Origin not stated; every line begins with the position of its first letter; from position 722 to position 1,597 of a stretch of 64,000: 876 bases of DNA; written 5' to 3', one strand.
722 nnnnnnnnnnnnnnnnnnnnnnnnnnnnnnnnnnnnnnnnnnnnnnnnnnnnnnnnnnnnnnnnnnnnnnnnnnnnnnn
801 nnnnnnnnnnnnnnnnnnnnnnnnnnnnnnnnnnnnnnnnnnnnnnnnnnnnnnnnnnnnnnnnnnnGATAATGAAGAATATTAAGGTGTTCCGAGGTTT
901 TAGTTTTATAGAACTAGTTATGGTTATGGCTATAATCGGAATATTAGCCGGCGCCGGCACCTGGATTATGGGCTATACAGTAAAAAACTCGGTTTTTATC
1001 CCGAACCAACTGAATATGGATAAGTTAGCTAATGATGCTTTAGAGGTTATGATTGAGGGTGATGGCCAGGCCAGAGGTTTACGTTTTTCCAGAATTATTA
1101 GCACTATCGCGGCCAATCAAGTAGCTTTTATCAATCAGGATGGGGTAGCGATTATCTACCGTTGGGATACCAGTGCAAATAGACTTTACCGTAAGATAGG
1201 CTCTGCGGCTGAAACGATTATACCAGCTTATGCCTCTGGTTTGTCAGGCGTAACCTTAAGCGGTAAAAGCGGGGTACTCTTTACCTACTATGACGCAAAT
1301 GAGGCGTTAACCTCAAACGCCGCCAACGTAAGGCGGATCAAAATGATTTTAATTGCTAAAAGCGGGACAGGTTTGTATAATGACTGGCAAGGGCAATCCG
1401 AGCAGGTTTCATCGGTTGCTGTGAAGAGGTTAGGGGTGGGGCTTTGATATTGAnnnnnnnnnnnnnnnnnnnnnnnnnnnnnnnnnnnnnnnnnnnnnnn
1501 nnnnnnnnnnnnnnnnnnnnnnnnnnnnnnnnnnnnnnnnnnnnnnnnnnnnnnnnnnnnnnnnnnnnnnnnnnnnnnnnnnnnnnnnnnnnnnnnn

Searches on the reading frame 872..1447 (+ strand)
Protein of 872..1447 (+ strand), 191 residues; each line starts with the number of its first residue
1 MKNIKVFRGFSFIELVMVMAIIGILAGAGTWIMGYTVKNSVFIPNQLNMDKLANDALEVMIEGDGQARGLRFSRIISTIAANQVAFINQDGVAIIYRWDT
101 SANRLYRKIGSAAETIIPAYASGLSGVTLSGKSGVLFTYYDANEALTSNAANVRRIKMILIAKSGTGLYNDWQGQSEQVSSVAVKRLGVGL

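Call 75: search_protein_families(library=pfam, proteins=[window:872-1447:+], max_evalue=0.00001)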
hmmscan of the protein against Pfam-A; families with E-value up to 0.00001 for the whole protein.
window:872-1447:+ (191 aa): 1 family
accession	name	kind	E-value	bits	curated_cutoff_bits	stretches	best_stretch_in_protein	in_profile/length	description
PF07963.17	N_methyl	-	9.6e-06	25.4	21.2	0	7-28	4-25/27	Prokaryotic N-terminal methylation motif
